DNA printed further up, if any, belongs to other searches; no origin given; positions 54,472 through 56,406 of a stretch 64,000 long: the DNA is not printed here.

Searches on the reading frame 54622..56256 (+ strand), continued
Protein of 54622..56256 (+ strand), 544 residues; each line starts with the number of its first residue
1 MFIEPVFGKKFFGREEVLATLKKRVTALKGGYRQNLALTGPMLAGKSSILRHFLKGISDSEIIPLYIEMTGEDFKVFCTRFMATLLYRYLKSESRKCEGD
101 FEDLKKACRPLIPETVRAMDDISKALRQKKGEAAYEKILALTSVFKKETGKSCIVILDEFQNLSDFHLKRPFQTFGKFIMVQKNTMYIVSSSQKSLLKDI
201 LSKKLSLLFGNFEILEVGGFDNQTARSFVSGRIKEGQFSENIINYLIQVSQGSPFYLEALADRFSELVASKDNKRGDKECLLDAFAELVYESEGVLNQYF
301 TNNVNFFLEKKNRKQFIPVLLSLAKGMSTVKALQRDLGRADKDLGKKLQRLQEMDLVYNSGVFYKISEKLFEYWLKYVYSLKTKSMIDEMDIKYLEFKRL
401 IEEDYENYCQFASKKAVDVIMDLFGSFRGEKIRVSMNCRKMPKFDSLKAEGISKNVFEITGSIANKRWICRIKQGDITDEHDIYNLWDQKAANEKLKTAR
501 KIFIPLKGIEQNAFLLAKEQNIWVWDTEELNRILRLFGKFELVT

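Call 24: predict_structure(alignment_id=A1)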
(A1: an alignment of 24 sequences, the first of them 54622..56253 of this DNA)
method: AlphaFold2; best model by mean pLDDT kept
length: 544 residues; sequences in the alignment: 24
mean_pLDDT: 83.9   pTM: 0.74
mean pLDDT of the five models: 83.9, 83.4, 82.3, 80.7, 80.5
residues with pLDDT >= 90: 251; 70-90: 228; 50-70: 49; < 50: 16
segments of 3 or more residues with pLDDT < 50: 1-13, 44-46
pLDDT, mean of each block of 10 residues (from residue 1): 32 60 78 73 56 76 86 86 93 85 94 96 94 88 91 88 80 76 79 75 62 68 81 72 92 84 89 75 93 86 76 88 94 92 90 86 91 91 72 86 94 94 95 87 94 92 92 93 90 74 94 93 92 93 84
secondary structure, 60 per line:
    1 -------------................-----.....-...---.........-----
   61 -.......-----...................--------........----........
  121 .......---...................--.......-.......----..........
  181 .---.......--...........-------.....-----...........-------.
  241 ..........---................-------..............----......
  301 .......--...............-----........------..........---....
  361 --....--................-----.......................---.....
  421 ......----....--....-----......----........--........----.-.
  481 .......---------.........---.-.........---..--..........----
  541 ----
elements in order: H14-29 E35-39 H47-55 E62-68 H74-92 H101-108 H113-127 H131-149 E152-158 H160-166 H171-181 E185-191 H194-204 E212-216 H222-232 H240-250 H254-269 H277-290 H295-307 H310-324 H330-337 H344-353 E357-360 E363-366 H369-384 H390-412 H416-426 E431-434 E437-440 E446-451 E456-463 E466-473 H480-487 E497-505 H511-519 H527-536

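Call 27: fold_search(model_id=the predicted structure, library=pdb)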
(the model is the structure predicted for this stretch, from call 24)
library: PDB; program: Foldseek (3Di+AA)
matches with E <= 10: 1253; with E <= 0.001: 192
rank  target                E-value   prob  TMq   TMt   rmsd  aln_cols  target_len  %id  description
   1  2fna_A                3.6e-12  1.00  0.44  0.65   6.1       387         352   18  Crystal structure of an archaeal aaa+ atpase (sso1545) from sulfolobus solfataricus p2 at 2.00 A resolution (released 2006-02-07)
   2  2qen                  9.1e-12  1.00  0.46  0.69   8.3       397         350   18  The walker-type atpase paby2304 of pyrococcus abyssi (released 2008-07-01)
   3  2qby_B                2.8e-09  1.00  0.38  0.54  10.2       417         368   13  Crystal structure of a heterodimer of Cdc6/Orc1 initiators bound to origin DNA (from S. solfataricus) (released 2007-09-11)
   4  2qby_A                6.1e-08  1.00  0.39  0.54   8.0       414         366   13  Crystal structure of a heterodimer of Cdc6/Orc1 initiators bound to origin DNA (from S. solfataricus) (released 2007-09-11)
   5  7jpq_D                1.6e-07  1.00  0.32  0.41  13.9       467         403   12  ORC-O2-5: Human Origin Recognition Complex (ORC) with subunits 2,3,4,5 (released 2020-09-02)
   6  1w5t_A                1.8e-07  1.00  0.43  0.57   6.0       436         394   11  Structure of the Aeropyrum Pernix ORC2 protein (ADPNP-ADP complexes) (released 2004-10-05)
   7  7jpo_D                1.9e-07  1.00  0.27  0.35  15.6       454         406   13  ORC-O1AAA: Human Origin Recognition Complex (ORC) with dynamic/unresolved ORC2 WH (released 2020-09-02)
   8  7tji_D                2.0e-07  1.00  0.31  0.37  13.9       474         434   13  S. cerevisiae ORC bound to 84 bp ARS1 DNA and Cdc6 (state 2) with flexible Orc6 N-terminal domain (released 2022-10-05)
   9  7jgr_A                2.1e-07  1.00  0.32  0.42  12.0       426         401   10  Structure of Drosophila ORC bound to DNA (84 bp) and Cdc6 (released 2020-09-09)
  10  1w5s_B                2.2e-07  1.00  0.39  0.50   7.4       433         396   12  Structure of the Aeropyrum Pernix ORC2 protein (ADP form) (released 2004-10-05)
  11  7jps_D                2.7e-07  1.00  0.31  0.39  13.9       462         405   14  ORC-DNA: Human Origin Recognition Complex (ORC) with DNA bound in the core (released 2020-09-09)
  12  8s0e_D                3.3e-07  1.00  0.27  0.34  15.6       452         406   11  H. sapiens OCCM bound to double stranded DNA (released 2024-10-02)
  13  1w5s_A                4.1e-07  1.00  0.38  0.50   7.5       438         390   12  Structure of the Aeropyrum Pernix ORC2 protein (ADP form) (released 2004-10-05)
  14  1fnn_A                4.3e-07  1.00  0.35  0.47  12.3       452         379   12  CRYSTAL STRUCTURE OF CDC6P FROM PYROBACULUM AEROPHILUM (released 2000-10-04)
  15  7tjj_D                4.8e-07  1.00  0.30  0.37  12.7       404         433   13  S. cerevisiae ORC bound to 84 bp ARS1 DNA and Cdc6 (state 1) with docked Orc6 N-terminal domain (released 2022-10-05)
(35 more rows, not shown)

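Call 49: find_encoding_contigs(protein=P0001, flank=6000, max_places=3)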
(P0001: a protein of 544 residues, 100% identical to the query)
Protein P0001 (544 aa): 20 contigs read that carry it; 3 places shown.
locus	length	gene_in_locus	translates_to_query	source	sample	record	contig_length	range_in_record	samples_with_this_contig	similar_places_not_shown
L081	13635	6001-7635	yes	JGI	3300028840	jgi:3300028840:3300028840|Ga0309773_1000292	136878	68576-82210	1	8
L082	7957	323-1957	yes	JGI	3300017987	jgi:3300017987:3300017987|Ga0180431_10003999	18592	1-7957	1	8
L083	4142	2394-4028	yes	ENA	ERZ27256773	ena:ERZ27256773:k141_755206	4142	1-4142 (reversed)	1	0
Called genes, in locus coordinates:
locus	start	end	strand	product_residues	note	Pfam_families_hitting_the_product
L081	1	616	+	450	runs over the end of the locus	PF00289:Biotin_carb_N, PF02222:ATP-grasp, PF02786:CPSase_L_D2, PF07478:Dala_Dala_lig_C, PF02785:Biotin_carb_C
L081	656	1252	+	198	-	PF03780:Asp23 (faint)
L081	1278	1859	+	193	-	PF13580:SIS_2, PF01380:SIS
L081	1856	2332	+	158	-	PF01467:CTP_transf_like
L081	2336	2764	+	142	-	PF17792:ThiD2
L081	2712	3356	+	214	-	PF02581:TMP-TENI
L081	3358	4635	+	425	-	PF01964:ThiC_Rad_SAM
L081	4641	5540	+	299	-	PF00294:PfkB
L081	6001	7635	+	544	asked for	PF01637:ATPase_2, PF13191:AAA_16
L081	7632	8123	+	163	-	PF00149:Metallophos (faint), PF12850:Metallophos_2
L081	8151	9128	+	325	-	PF01699:Na_Ca_ex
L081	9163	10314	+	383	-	PF01966:HD, PF13286:HD_assoc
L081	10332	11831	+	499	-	PF01590:GAF (weak), PF13492:GAF_3 (weak), PF13185:GAF_2 (weak), PF13487:HD_5, PF01966:HD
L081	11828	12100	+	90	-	-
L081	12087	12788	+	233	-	-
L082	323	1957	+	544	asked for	PF01637:ATPase_2, PF13191:AAA_16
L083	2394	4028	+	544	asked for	PF01637:ATPase_2, PF13191:AAA_16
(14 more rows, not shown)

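Call 51: search_dna_similar(query=window:54622-56253:+, collection=plasmids, mode=protein, max_evalue=0.001, max_rows=10)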
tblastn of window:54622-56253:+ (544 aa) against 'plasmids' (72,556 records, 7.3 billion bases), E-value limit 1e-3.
Records with a match: 1; places in all: 1; records where one place covers at least 80% of the query: 0.
Best place of each record, by identity: <60% 1.
By first word of the organism name: Candidatus 1.
By predicted mobility (MOB-suite, as given by PLSDB): mobilizable 1.
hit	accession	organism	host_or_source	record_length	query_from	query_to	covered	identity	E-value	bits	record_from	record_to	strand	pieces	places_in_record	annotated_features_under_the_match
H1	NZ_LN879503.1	Candidatus Protochlamydia naegleriophila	Naegleria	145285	263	413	28%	26.5%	7e-5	54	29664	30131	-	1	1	ATP-binding protein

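Call 52: search_dna_similar(query=window:54622-56253:+, collection=phages, mode=protein, max_evalue=0.001, max_rows=10)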
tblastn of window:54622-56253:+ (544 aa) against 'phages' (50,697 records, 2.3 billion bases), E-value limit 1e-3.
No match.

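Call 53: get_annotated_region(hit=H1, flank=4000)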
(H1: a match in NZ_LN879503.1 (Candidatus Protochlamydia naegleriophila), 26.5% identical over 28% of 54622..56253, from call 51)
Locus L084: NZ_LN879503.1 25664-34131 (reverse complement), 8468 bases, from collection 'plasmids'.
description: Candidatus Protochlamydia naegleriophila strain KNic plasmid pPNK, complete sequence
organism: Candidatus Protochlamydia naegleriophila (NCBI taxid 389348)
taxonomy: Bacteria; Chlamydiota; Chlamydiia; Parachlamydiales; Parachlamydiaceae; Candidatus Protochlamydia; Candidatus Protochlamydia naegleriophila
host: -; source: Naegleria; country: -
typing (MOB-suite, as given by PLSDB): mobilizable; relaxase MOBQ
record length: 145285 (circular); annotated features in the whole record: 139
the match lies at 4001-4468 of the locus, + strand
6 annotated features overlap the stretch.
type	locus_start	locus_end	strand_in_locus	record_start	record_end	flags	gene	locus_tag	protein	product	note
CDS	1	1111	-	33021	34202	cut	-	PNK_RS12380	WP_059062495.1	ATP-binding protein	-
CDS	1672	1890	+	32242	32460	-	-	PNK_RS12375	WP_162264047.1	hypothetical protein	-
CDS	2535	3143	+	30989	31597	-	-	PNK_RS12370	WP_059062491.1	hypothetical protein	-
CDS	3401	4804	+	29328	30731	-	-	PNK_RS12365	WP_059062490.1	ATP-binding protein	-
CDS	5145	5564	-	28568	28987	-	-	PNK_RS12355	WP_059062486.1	hypothetical protein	-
CDS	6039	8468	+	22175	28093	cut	-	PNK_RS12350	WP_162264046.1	RHS repeat-associated core domain-containing protein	-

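Call 54: search_protein_families(library=pfam, proteins=[L084:3401-4801:+], max_evalue=0.01)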
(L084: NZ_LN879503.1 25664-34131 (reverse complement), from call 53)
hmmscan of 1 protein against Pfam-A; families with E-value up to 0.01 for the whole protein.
L084:3401-4801:+ (467 aa): 5 families
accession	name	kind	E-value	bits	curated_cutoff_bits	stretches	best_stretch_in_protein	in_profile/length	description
PF01637.24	ATPase_2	-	1.5e-15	58.1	33.2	1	3-202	1-221/225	ATPase domain predominantly from Archaea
PF03008.20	DUF234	-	3.3e-09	37.5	22.5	1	313-402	1-89/100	Archaea bacterial proteins of unknown function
PF13173.12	AAA_14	-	5.1e-06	26.9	27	1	24-164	4-116/129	AAA domain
PF13401.12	AAA_22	-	0.00038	21.2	27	1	21-143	4-123/130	AAA domain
PF12802.13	MarR_2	-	0.0033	18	27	0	247-288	10-53/61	MarR family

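Call 58: find_homologous_proteins(query=L084:4298-4801:+, max_evalue=0.001)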
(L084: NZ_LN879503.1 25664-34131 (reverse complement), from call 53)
Query L084:4298-4801:+ (168 aa): 2 proteins with E <= 0.001 among 26 candidates.
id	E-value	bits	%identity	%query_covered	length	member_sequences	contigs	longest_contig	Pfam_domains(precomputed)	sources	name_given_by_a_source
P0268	1.7e-62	228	91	67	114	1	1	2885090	PF03008.21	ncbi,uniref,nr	ncbi:hypothetical protein PNK_1261 [Candidatus Protochlamydia naegleriophila]|uniref:DUF234 domain-c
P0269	7.0e-39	151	56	73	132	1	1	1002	PF03008.21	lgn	-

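Call 59: search_solved_structures(query=L084:3401-4801:+, max_evalue=1)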
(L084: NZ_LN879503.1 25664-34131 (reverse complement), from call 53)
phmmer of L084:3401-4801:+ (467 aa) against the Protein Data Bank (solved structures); distinct sequences matched with E-value up to 1: 0.

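Call 60: search_dna_similar(query=L084:4298-4801:+, collection=plasmids, mode=protein, max_evalue=0.01, max_rows=30)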
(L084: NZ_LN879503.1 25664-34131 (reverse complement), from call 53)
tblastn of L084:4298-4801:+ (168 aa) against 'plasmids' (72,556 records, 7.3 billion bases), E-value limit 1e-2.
Records with a match: 48; places in all: 52; records where one place covers at least 80% of the query: 32.
Best place of each record, by identity: >=99% 1; <60% 47.
By first word of the organism name: Haladaptatus 5; Bacteroides 3; Natribaculum 3; Halorussus 3; Halobaculum 3; Cetobacterium 2; Natrinema 2; Haloferax 2; Halocatena 2; Haloplanus 2; and 21 more.
By predicted mobility (MOB-suite, as given by PLSDB): non-mobilizable 45; mobilizable 3.
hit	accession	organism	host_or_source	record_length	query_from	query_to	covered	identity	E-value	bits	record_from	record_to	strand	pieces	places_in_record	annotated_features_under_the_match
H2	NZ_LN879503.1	Candidatus Protochlamydia naegleriophila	Naegleria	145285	1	168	100%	100.0%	2e-111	354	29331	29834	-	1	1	ATP-binding protein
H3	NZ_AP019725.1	Bacteroides uniformis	Homo sapiens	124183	1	148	88%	30.9%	1e-9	63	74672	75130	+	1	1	ATP-binding protein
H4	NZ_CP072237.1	Bacteroides uniformis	Homo sapiens,cultured bacterial ...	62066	1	148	88%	30.9%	1e-9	63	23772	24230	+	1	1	ATP-binding protein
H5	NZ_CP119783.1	Haladaptatus sp. YSMS36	cell culture,sediment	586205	1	164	98%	27.0%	7e-11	67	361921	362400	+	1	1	ATP-binding protein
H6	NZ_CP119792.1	Haladaptatus sp. QDMS2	cell culture,sediment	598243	1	164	98%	27.0%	7e-11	67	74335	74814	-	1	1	ATP-binding protein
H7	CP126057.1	Phocaeicola dorei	Homo sapiens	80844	1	167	99%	25.6%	6e-10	64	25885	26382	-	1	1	ATP-binding protein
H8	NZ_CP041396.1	Bacteroides ovatus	Homo sapiens,cell culture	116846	1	164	98%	26.0%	5e-8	58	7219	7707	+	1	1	ATP-binding protein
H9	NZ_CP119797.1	Halomontanus rarus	cell culture,sediment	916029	1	166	99%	24.9%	5e-4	47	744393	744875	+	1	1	ATP-binding protein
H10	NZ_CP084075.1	Fusobacterium vincentii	-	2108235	1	141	84%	29.0%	4e-4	47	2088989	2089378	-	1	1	none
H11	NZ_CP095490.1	Halorientalis marina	cell culture,salt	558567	1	164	98%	24.4%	8e-4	46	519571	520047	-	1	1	ATP-binding protein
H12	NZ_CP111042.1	Haladaptatus caseinilyticus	cell culture,sediment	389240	1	168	100%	23.7%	3e-3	44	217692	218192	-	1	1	ATP-binding protein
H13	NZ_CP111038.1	Haladaptatus caseinilyticus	cell culture,sediment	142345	1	168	100%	23.7%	5e-3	44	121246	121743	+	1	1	ATP-binding protein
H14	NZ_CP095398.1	Natribaculum luteum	cell culture,brine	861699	1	165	98%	24.1%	8e-3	43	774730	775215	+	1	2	ATP-binding protein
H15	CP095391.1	Natribaculum breve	cell culture,saline soil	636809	1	165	98%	24.1%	8e-3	43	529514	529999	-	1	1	none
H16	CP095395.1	Natribaculum longum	cell culture,saline soil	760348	1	166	99%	23.4%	4e-3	44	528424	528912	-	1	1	none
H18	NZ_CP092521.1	Cetobacterium somerae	Danio rerio,tissue sample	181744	1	141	84%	27.3%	4e-3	44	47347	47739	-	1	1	ATP-binding protein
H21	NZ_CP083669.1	Haloprofundus halobius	cell culture,salt lake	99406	1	168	100%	22.1%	1e-3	46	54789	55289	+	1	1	ATP-binding protein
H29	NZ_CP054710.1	Halarchaeum sp. CBA1220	solar salt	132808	1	144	86%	25.0%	3e-5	50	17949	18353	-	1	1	ATP-binding protein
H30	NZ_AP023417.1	Vescimonas fastidiosa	Homo sapiens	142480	1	141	84%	25.4%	4e-3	44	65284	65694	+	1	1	ATP-binding protein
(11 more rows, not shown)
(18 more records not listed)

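Call 61: get_annotated_region(hit=H3, flank=1500)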
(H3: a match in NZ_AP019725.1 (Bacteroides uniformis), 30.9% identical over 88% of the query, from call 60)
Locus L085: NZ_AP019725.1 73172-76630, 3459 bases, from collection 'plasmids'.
description: Bacteroides uniformis strain NBRC 113350 plasmid pBUN1, complete sequence
organism: Bacteroides uniformis (NCBI taxid 820)
taxonomy: Bacteria; Bacteroidota; Bacteroidia; Bacteroidales; Bacteroidaceae; Bacteroides; Bacteroides uniformis
host: -; source: Homo sapiens; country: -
typing (MOB-suite, as given by PLSDB): mobilizable; relaxase MOBV
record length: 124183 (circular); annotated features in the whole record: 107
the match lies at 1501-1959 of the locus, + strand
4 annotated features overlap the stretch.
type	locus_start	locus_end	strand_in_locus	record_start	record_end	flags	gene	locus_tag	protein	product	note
CDS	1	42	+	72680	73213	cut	-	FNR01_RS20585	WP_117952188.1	hypothetical protein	-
CDS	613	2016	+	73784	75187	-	-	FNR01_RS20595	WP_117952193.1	ATP-binding protein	-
CDS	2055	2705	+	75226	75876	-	-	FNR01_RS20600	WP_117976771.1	recombinase family protein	-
CDS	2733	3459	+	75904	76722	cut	-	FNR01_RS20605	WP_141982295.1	DUF2971 domain-containing protein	-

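Call 62: get_annotated_region(hit=H5, flank=1500)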
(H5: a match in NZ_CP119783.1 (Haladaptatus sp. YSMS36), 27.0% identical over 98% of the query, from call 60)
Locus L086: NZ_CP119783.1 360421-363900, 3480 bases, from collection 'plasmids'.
description: Haladaptatus sp. YSMS36 plasmid unnamed1, complete sequence
organism: Haladaptatus sp. YSMS36 (NCBI taxid 3033384)
taxonomy: Archaea; Euryarchaeota; Halobacteria; Halobacteriales; Haladaptataceae; Haladaptatus; Haladaptatus sp. YSMS36
host: -; source: cell culture,sediment; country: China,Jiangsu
typing (MOB-suite, as given by PLSDB): non-mobilizable
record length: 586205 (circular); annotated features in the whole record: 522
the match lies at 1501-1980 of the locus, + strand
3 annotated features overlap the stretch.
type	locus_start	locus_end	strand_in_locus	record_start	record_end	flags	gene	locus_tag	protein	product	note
CDS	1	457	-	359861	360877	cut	-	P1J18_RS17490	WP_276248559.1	hypothetical protein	-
CDS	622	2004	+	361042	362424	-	-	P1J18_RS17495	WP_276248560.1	ATP-binding protein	-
CDS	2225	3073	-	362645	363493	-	-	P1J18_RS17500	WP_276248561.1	DNA-binding protein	-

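Call 63: get_annotated_region(hit=H7, flank=1500)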
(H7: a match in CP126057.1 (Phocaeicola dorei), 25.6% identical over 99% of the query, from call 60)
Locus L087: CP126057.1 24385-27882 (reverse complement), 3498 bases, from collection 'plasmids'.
description: Phocaeicola dorei strain 2 plasmid unnamed, complete sequence
organism: Phocaeicola dorei (NCBI taxid 357276)
taxonomy: Bacteria; Bacteroidota; Bacteroidia; Bacteroidales; Bacteroidaceae; Phocaeicola; Phocaeicola dorei
host: -; source: Homo sapiens; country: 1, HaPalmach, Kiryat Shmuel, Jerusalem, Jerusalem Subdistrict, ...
typing (MOB-suite, as given by PLSDB): non-mobilizable; replicon rep_cluster_1702
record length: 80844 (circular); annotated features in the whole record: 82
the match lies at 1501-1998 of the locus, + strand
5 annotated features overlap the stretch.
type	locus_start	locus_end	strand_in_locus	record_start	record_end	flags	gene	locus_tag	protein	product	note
CDS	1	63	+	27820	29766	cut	-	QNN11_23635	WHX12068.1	TraM recognition domain-containing protein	-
CDS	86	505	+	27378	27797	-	-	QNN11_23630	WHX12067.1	hypothetical protein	-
CDS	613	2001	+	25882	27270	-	-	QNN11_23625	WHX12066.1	ATP-binding protein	-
CDS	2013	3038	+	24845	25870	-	-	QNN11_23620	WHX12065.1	toprim domain-containing protein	-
CDS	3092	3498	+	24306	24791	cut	-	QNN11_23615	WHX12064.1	hypothetical protein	-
